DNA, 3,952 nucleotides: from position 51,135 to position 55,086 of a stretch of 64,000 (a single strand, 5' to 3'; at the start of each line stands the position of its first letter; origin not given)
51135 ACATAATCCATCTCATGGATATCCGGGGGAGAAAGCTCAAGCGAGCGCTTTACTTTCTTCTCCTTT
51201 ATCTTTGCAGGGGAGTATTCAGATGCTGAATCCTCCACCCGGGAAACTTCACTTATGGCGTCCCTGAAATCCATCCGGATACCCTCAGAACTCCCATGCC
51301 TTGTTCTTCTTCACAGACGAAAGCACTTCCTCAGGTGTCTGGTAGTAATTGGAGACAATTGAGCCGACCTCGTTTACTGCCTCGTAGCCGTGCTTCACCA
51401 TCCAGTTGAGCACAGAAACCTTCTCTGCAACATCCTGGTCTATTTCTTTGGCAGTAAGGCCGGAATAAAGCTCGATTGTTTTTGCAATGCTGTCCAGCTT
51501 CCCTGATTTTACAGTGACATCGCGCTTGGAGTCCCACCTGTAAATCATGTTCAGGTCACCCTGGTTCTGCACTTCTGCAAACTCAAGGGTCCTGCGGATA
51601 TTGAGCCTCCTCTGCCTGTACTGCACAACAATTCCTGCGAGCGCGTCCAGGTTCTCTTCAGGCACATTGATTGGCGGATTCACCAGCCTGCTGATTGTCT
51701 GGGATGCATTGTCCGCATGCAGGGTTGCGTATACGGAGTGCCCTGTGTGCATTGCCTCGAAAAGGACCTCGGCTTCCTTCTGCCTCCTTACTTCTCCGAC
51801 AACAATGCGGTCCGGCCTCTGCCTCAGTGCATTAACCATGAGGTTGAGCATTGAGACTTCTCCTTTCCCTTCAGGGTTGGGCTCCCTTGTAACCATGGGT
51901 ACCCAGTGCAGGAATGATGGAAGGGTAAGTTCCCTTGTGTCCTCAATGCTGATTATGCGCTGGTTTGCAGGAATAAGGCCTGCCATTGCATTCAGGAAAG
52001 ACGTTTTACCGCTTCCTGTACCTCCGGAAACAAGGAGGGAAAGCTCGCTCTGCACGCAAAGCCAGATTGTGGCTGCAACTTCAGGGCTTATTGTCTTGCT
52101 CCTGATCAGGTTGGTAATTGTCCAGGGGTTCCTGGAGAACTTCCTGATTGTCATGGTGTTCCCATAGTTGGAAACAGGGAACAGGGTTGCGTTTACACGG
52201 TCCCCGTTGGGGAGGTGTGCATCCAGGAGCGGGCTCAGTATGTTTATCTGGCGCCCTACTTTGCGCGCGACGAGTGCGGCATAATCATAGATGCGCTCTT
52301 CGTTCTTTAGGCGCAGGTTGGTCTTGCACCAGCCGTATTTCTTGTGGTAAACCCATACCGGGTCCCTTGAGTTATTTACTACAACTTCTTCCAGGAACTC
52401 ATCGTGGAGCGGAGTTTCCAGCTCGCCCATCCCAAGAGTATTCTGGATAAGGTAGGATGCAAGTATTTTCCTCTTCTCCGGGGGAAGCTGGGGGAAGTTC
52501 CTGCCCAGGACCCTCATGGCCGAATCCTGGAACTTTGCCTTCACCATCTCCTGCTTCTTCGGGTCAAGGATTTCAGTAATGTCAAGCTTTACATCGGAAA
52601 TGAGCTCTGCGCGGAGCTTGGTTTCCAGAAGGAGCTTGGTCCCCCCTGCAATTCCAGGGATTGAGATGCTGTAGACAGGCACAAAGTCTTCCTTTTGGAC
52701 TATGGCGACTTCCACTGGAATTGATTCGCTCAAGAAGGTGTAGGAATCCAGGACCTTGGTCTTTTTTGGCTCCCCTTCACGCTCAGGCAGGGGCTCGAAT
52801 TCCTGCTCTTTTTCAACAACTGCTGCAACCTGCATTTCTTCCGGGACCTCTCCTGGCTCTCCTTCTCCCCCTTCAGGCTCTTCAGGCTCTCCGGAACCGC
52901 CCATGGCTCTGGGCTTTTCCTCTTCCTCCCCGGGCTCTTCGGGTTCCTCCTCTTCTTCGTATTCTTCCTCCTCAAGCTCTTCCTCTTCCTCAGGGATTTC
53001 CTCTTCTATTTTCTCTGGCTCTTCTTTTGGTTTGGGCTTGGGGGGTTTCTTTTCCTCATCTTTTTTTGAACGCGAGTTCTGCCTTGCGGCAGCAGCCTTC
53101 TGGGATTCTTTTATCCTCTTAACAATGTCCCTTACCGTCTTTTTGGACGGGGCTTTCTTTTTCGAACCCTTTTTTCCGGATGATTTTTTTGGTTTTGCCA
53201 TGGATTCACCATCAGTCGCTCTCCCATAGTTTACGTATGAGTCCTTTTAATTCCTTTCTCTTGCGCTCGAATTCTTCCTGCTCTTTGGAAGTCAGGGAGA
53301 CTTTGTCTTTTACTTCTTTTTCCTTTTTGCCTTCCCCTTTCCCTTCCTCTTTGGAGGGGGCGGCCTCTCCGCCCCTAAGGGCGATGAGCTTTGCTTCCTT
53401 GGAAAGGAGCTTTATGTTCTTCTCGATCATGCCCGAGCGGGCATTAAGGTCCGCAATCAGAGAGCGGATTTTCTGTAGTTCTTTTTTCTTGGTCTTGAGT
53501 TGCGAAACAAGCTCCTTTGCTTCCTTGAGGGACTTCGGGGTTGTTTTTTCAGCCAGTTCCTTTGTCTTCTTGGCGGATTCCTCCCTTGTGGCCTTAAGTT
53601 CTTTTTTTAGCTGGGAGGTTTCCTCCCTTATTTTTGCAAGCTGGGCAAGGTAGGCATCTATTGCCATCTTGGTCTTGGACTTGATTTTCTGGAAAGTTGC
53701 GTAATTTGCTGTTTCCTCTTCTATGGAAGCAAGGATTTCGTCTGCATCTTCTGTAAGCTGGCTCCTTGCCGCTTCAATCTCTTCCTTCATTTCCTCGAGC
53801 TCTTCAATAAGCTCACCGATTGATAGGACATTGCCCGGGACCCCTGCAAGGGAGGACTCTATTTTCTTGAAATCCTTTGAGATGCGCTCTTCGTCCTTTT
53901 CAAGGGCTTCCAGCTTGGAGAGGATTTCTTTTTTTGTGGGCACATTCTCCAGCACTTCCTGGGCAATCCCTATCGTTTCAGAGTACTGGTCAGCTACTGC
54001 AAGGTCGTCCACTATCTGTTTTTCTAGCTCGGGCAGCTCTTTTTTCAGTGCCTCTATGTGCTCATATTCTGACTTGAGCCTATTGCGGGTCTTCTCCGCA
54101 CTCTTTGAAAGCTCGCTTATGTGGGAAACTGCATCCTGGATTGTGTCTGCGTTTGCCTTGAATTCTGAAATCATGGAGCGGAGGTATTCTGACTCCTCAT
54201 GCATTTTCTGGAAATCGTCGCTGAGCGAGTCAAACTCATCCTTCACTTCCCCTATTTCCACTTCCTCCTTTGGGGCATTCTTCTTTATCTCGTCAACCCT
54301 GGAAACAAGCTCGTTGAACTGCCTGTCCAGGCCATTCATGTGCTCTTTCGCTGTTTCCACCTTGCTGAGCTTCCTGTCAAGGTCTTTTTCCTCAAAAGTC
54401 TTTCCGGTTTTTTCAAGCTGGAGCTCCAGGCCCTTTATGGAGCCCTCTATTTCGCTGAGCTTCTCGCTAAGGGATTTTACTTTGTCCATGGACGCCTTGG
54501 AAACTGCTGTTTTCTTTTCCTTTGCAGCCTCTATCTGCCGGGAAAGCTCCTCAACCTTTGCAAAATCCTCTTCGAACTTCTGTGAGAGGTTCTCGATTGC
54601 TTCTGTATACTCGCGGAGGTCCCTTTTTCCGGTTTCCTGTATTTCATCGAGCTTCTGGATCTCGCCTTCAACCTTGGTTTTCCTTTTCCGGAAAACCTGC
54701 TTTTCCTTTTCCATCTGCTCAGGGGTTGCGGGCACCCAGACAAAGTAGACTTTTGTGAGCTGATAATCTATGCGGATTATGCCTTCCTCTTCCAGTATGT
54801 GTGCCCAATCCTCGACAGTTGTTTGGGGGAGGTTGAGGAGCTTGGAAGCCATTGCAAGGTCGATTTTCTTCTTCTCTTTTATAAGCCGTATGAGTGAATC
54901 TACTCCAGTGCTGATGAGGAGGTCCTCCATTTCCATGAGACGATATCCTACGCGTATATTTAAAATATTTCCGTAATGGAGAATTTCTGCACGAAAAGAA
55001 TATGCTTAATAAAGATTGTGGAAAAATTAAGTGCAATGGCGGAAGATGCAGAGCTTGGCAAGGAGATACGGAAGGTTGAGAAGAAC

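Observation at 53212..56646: Divergent pair of proteins built from a repeated wHTH-like module plus coiled coils, flanking the pilus ATPase operon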

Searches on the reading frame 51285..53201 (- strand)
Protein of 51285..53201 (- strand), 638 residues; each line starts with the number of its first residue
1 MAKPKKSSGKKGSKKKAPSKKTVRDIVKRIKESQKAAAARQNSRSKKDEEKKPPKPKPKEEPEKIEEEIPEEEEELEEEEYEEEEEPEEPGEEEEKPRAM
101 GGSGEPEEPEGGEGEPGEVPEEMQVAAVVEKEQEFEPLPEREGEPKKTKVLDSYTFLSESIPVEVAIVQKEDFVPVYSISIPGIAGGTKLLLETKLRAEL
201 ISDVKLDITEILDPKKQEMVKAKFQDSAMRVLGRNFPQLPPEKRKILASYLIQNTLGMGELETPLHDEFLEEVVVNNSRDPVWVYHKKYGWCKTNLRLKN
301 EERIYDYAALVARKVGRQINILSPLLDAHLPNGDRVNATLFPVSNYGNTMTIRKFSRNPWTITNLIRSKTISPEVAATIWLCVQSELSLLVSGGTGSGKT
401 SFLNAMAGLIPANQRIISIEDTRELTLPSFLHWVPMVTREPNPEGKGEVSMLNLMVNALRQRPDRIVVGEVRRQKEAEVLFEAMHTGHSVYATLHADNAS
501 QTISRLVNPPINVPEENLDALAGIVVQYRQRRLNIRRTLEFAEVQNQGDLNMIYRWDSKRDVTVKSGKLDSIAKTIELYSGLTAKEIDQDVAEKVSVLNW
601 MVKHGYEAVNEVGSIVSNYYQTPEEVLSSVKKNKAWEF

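Call 3: search_protein_families(library=pfam, proteins=[window:51285-53201:-], max_evalue=1)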
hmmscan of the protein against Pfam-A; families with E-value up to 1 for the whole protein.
window:51285-53201:- (638 aa): 7 families
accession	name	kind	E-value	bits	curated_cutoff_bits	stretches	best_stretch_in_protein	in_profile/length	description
PF00437.27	T2SSE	-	5.1e-38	131.1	24.9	1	319-527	66-275/370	Type II/IV secretion system protein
PF13401.12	AAA_22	-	0.00057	20.6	27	1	385-473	4-95/130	AAA domain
PF13555.12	AAA_29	-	0.0042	17.2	27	1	388-415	24-51/61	P-loop containing region of AAA domain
PF00005.33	ABC_tran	-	0.008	17.2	25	1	385-441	10-68/137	ABC transporter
PF01580.24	FtsK_SpoIIIE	-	0.023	14.6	24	1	389-406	42-59/221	FtsK/SpoIIIE family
PF20703.3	nSTAND1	-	0.029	14.4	27.1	1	383-423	30-60/379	Novel STAND NTPase 1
PF13191.12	AAA_16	-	0.21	12.5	32.6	1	387-418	25-56/167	AAA ATPase domain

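Call 4: search_protein_families(library=ncbifam, proteins=[window:51285-53201:-], max_evalue=1)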
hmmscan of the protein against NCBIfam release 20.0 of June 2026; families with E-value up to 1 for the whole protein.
window:51285-53201:- (638 aa): 35 families (the best 25 are shown)
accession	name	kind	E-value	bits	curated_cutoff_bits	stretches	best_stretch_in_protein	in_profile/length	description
NF058587.1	archaellum_moto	equivalog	1.8e-81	274.5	550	1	207-622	102-520/527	archaellum flagellar ATPase motor FlaI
TIGR03819.1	heli_sec_ATPase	hypoth_equivalog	6.8e-59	199.8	373.15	1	247-506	41-297/340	TadA family conjugal transfer-associated ATPase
NF053672.1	bindosome_BasE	exception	4.3e-43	147.8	1000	1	150-621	40-509/512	bindosome assembly system ATPase subunit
TIGR02788.1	VirB11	equivalog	1.8e-40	138.9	249.95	2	377-508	135-264/308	P-type DNA transfer ATPase VirB11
NF010475.0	PRK13900.1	equivalog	9.3e-33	113.7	389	2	377-506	151-279/333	type IV secretion system ATPase VirB11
TIGR02782.1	TrbB_P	equivalog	1.2e-32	113.4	304.55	1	260-546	13-295/303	P-type conjugative transfer ATPase TrbB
NF010469.0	PRK13894.1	subfamily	3.8e-27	95.5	508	1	260-507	26-265/320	conjugal transfer ATPase TrbB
NF041000.1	ATPase_ComGA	equivalog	2.6e-22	79.1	300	1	382-525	124-260/267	competence type IV pilus ATPase ComGA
NF010407.0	PRK13833.1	subfamily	8.2e-22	78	499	1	311-526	69-279/323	conjugal transfer protein TrbB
NF010425.0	PRK13851.1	equivalog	9.5e-22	77.3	461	2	377-506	153-280/344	type IV secretion system protein VirB11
TIGR01420.1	pilT_fam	subfamily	9.4e-19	67.8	319.1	1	389-508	125-241/343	PilT/PilU family type 4a pilus ATPase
TIGR02538.1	type_IV_pilB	equivalog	5.4e-17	61.6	675.65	1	389-517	319-438/564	type IV-A pilus assembly ATPase PilB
NF007755.0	PRK10436.1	equivalog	5.7e-16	58.2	617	1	388-527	221-352/465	type II secretion system protein GspE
TIGR02533.1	type_II_gspE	equivalog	9.1e-15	54.3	630.25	1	388-511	245-361/486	type II secretion system ATPase GspE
NF053534.1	T4PilAsmATPsTfpB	equivalog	3.4e-14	52.2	850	1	384-533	334-475/584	type IV pilus assembly ATPase TfpB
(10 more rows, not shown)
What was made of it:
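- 51285..53201 (-): FlaI/TadA-type secretion ATPase (638 aa) with a ~150-aa K/E-rich N-terminal extension. NCBIfam FlaI 274 bits, below its 550 cut-off (calls 3, 4).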

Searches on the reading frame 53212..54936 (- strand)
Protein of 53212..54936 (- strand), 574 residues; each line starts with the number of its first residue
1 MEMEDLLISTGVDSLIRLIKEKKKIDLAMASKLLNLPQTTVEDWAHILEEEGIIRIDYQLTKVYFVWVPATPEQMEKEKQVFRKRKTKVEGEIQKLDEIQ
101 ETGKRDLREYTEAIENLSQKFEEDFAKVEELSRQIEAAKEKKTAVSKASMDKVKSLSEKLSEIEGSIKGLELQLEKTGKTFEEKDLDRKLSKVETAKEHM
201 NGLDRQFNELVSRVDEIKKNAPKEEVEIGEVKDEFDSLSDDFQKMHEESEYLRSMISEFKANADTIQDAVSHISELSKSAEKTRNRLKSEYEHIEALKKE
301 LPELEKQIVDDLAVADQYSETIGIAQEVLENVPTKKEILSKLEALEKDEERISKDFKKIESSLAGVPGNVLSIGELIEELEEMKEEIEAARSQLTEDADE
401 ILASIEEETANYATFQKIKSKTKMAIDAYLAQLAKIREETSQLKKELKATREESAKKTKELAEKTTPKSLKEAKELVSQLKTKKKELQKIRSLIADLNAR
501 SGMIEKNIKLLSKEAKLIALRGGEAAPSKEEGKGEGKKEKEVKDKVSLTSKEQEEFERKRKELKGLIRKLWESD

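Call 3: search_protein_families(library=pfam, proteins=[window:53212-54936:-], max_evalue=1)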
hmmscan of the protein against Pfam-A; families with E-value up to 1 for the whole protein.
window:53212-54936:- (574 aa): 17 families
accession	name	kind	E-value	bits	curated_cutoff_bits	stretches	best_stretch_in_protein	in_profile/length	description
PF04108.17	ATG17_like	-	6e-05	23.1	43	2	336-492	126-275/355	Autophagy protein ATG17-like domain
PF04513.17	Baculo_PEP_C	-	0.00011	22.7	38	1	130-218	17-105/140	Baculovirus polyhedron envelope protein, PEP, C terminus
PF07889.17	DUF1664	-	0.00011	22.7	34.6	2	201-262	55-116/124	Protein of unknown function (DUF1664)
PF13166.12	AAA_13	-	0.00028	20.2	36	3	109-318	280-463/713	AAA domain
PF06009.19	Laminin_II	-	0.0003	21.2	33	2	336-407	6-77/138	Laminin Domain II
PF20270.3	CATRA-C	-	0.0027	18.9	24.6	1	429-513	6-101/137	CASPASE and TPR Repeat-Associated C-terminal domain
PF06419.17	COG6_N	-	0.0032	18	27.4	2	190-260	32-102/114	Conserved oligomeric complex COG6, N-terminal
PF10046.14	BLOC1_2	-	0.0043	17.8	33.4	1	239-307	12-80/96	Biogenesis of lysosome-related organelles complex-1 subunit 2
PF08028.16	Acyl-CoA_dh_2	-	0.0082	16.9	22.7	0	135-195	19-79/134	Acyl-CoA dehydrogenase, C-terminal domain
PF12277.13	DUF3618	-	0.03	15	24.9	1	440-472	4-36/47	Protein of unknown function (DUF3618)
PF10357.16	WH_KIN17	-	0.031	14.6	25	1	39-101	55-117/119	KIN17 WH-like domain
PF14712.11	Snapin_Pallidin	-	0.055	14.4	29.6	1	379-452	10-83/89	Snapin/Pallidin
PF05531.17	NPV_P10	-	0.066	14.1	29.8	0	326-364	28-66/75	Nucleopolyhedrovirus P10 protein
PF06013.18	WXG100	-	0.079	13.7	27.3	0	259-294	2-37/86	Proteins of 100 residues with WXG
PF11887.13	Mce4_CUP1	-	0.096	12.7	32.6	1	237-310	65-138/222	Cholesterol uptake porter CUP1 of Mce4, putative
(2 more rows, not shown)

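Call 4: search_protein_families(library=ncbifam, proteins=[window:53212-54936:-], max_evalue=1)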
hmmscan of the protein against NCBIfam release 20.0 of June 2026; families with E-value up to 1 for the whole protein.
window:53212-54936:- (574 aa): 28 families (the best 25 are shown)
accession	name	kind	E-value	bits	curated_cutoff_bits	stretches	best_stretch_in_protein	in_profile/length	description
TIGR02168.1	SMC_prok_B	equivalog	2.4e-13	48.8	567.35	2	75-320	272-522/1181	chromosome segregation protein SMC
NF045487.1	ASRP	equivalog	1.7e-12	46.7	300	2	74-222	335-477/593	archaea-specific SMC-related protein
NF003034.1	PRK03918.1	equivalog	3.6e-11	41.8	700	4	73-275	552-747/878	DNA double-strand break repair ATPase Rad50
TIGR02169.1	SMC_prok_A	equivalog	5.4e-11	40.9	729.4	2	76-343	709-972/1165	chromosome segregation protein SMC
NF047515.1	SpiroCoCo_C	equivalog_domain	6.5e-08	32.1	125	2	184-288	45-145/313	SpiroCoCo family coiled-coil protein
NF038218.1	IcmG_DotF_IVB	equivalog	4e-06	26.7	200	2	329-414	113-195/266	type IVB secretion system protein IcmG/DotF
TIGR04523.1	Mplasa_alph_rch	subfamily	7.7e-06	24.1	270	2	153-362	463-660/745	helix-rich protein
NF047516.1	LA_3659_fam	equivalog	2.1e-05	24.2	36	1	188-307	44-149/221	LA_3659 family protein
NF047514.1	SpiroCoCo_N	equivalog_domain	2.1e-05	24.2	75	1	188-307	44-149/221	SpiroCoCo family coiled-coil protein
NF038350.1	taxis_HmpF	equivalog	2.5e-05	22.8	200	2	158-333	124-301/553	pilus motility taxis protein HmpF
TIGR00996.1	Mtu_fam_mce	paralog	6.6e-05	22.2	140.5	1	194-299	156-269/291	MCE family protein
NF002572.0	PRK02224.1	equivalog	8e-05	21.1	1087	1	90-551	175-634/888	DNA double-strand break repair ATPase Rad50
TIGR04211.1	SH3_and_anchor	equivalog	9.8e-05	22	65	3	187-289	55-157/198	TIGR04211 family SH3 domain-containing protein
NF041034.1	Rad50_Sulf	equivalog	0.00032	18.7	1000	2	75-306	470-698/872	DNA double-strand break repair ATPase Rad50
NF045780.1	TrlF_fam_ATP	equivalog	0.00037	19.3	350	2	286-563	474-734/944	TrlF family AAA-like ATPase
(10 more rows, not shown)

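Call 8: find_homologous_proteins(query=window:53212-54936:-)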
Query window:53212-54936:- (574 aa): 36 proteins with E <= 0.001 among 8000 candidates.
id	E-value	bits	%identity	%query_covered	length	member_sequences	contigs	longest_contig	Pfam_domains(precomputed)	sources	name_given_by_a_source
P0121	7.2e-291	983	85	100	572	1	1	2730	-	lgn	-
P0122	9.6e-280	947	82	100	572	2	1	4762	-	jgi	jgi:chromosome segregation ATPase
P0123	8.5e-264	894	78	100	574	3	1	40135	PF04108.18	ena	-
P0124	9.0e-262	887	78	100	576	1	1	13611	PF04108.18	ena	-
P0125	6.1e-261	885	77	100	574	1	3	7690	PF04108.18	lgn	-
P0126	1.0e-260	884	77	100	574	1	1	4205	PF04108.18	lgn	-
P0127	3.0e-259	879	77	100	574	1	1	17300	PF04108.18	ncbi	-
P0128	6.2e-241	819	70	100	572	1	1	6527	-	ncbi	-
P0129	1.7e-240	817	70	100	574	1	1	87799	-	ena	-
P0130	1.6e-237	807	71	100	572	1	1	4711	PF04108.18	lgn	-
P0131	8.0e-227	772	66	100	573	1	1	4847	-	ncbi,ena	-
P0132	2.2e-221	754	65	100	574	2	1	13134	PF05557.19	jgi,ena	-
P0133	3.2e-219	747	66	100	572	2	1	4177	-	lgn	-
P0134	1.7e-218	745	65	100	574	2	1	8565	PF04513.18,PF07889.18,PF14712.12,PF13166.13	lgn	-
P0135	1.1e-206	706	63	100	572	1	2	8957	PF09762.15,PF25014.2,PF07889.18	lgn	-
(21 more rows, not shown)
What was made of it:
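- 53212..54936 (-): Gene A: 574-aa cytoplasmic winged-helix + coiled-coil protein, first gene of the T4P-like operon (10-nt gap to the ATPase gene). There are 36 full-length homologues (call 8).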

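Call 30: search_solved_structures(query=A2, max_evalue=1)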
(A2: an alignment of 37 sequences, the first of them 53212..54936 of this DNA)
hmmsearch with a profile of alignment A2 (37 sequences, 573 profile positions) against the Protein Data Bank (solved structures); distinct sequences matched with E-value up to 1: 439 (the best 60 are shown).
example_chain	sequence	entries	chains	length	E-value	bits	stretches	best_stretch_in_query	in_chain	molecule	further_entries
2ch7_A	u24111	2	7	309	2e-09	39.8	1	80-378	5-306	METHYL-ACCEPTING CHEMOTAXIS PROTEIN | Methyl-accepting chemotaxis protein 2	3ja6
2ch7_B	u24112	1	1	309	4.6e-09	38.6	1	80-378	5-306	METHYL-ACCEPTING CHEMOTAXIS PROTEIN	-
3ja6_H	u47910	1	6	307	5.3e-09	38.4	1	80-378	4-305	Methyl-accepting chemotaxis protein 2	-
3jbh_A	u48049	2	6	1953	2.7e-08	36.1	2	87-550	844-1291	MYOSIN 2 HEAVY CHAIN STRIATED MUSCLE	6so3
9n9g_1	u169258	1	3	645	3.4e-07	32.4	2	156-321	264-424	Kinetochore protein NDC80 homolog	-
6gao_A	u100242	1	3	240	1.5e-06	30.3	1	128-289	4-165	Outer capsid protein sigma-1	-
6ysy_A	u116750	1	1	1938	2.5e-06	29.6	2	122-499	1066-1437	Myosin-4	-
7mf3_A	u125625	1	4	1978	2.8e-06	29.4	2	82-495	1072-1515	Myosin-11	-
5xg2_A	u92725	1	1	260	3.4e-06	29.1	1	180-385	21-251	Chromosome partition protein Smc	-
8q6t_A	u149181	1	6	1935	3.7e-06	29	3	122-499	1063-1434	Myosin-7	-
6xe9_A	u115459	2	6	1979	3.9e-06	28.9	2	78-490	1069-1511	Myosin II heavy chain (smooth muscle) | Myosin heavy chain 11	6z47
8qae_A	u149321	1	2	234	4.2e-06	28.8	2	90-223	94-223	sc-apCC-6-SLLA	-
7kog_B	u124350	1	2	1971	6.5e-06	28.2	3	75-520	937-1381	Myosin heavy chain isoform Mhc_X1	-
5tby_A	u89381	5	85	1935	1e-05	27.6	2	122-499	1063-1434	Myosin-7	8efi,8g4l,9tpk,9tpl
9tpj_A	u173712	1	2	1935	1e-05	27.6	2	122-499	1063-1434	Myosin-7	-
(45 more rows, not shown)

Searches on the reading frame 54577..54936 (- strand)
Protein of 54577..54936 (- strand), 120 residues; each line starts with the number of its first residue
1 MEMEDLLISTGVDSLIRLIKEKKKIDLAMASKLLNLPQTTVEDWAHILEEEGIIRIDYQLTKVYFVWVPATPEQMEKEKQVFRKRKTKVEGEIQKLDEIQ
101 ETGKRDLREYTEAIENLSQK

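Call 32: predict_structure(alignment_id=A4)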
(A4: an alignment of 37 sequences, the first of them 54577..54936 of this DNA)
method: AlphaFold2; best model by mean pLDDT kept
length: 120 residues; sequences in the alignment: 37
mean_pLDDT: 79.2   pTM: 0.49
mean pLDDT of the five models: 79.2, 78.5, 76.1, 74.2, 72.4
residues with pLDDT >= 90: 17; 70-90: 80; 50-70: 16; < 50: 7
segments of 3 or more residues with pLDDT < 50: 1-7
pLDDT, mean of each block of 10 residues (from residue 1): 45 84 91 89 87 87 84 64 76 81 83 78
secondary structure, 60 per line:
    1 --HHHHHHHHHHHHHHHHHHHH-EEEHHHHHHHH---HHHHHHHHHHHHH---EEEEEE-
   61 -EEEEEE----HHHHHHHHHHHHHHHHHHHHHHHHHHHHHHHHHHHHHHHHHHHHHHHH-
elements in order: H3-22 E24-26 H27-34 H38-50 E54-59 E62-67 H72-119
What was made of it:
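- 53305..54723 (-): A coiled-coil / helical rod (aa ~72-544) with several conserved blocks. Continuous helix from aa 72 in the model (call 32).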

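Call 34: fold_search(model_id=the predicted structure, library=pdb)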
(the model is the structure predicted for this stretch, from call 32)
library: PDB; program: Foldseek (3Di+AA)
matches with E <= 10: 1859; with E <= 0.001: 6
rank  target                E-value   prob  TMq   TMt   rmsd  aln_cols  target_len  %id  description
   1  9is6_B                4.1e-04  1.00  0.49  0.58  10.1        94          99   24  CryoEM structure of Plant-Complex-C-5b (released 2025-07-23)
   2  5k5q_B                5.8e-04  1.00  0.42  0.53   5.7        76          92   18  Structure of AspA-DNA complex: novel centromere bindng protein-centromere complex (released 2016-06-01)
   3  6uvu_A                5.8e-04  1.00  0.45  0.48   8.5        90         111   10  Crystal structure of the AntR antimony-specific transcriptional repressor (released 2020-11-04)
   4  6uvu_B                6.6e-04  1.00  0.45  0.47   8.6        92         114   10  Crystal structure of the AntR antimony-specific transcriptional repressor (released 2020-11-04)
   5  4rs8_B                9.2e-04  1.00  0.45  0.64   7.0        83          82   17  Apo structure of novel pNOB8 plasmid centromere binding protein (released 2015-09-16)
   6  9ilk_MODEL_1_A        9.8e-04  1.00  0.48  0.51   7.6       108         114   20  monomeric SarA, truncation of residue 20-124 (released 2025-10-15)
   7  5k5q_C                1.1e-03  1.00  0.42  0.54   5.5        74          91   16  Structure of AspA-DNA complex: novel centromere bindng protein-centromere complex (released 2016-06-01)
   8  4rs8_A                1.1e-03  1.00  0.45  0.62   5.6        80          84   18  Apo structure of novel pNOB8 plasmid centromere binding protein (released 2015-09-16)
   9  1ub9                  1.1e-03  1.00  0.45  0.54   5.3        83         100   16  Structure of the transcriptional regulator homologue protein from Pyrococcus horikoshii OT3 (released 2004-05-04)
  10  2zkz_A                1.1e-03  1.00  0.40  0.52   8.2        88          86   18  Crystal structure of the transcriptional repressor PagR of Bacillus anthracis (released 2009-04-07)
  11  9ff3                  1.3e-03  1.00  0.47  0.33   2.8        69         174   14  The structure of delta-ScoC, a global regulator protein from Geobacillus kaustophilus T-1 (released 2025-06-04)
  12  5eri                  1.3e-03  1.00  0.47  0.37   7.6        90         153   16  MarR Protein from Peptoclostridium difficile DA00132 (released 2016-11-16)
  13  7el3_B                1.3e-03  1.00  0.44  0.39  17.9       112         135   17  Crystal structure of HpaR-DNA complex from Acinetobacter baumannii (released 2022-01-19)
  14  2fxa_B                1.5e-03  1.00  0.45  0.31   3.0        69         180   17  Structure of the Protease Production Regulatory Protein hpr from Bacillus subtilis. (released 2006-03-14)
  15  3r0a_A                1.5e-03  1.00  0.45  0.45   6.8       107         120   16  Possible transcriptional regulator from Methanosarcina mazei Go1 (gi 21227196) (released 2011-03-23)
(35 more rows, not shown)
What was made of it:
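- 54727..54936 (-): A N-terminal winged-helix domain (aa 1-70) with conserved motifs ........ and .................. and an acidic recognition helix. Foldseek finds generic ArsR/MarR/PadR/AspA wHTH folds at E ~4e-4 (call 34).
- Canonical WH fold (calls 32, 34).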
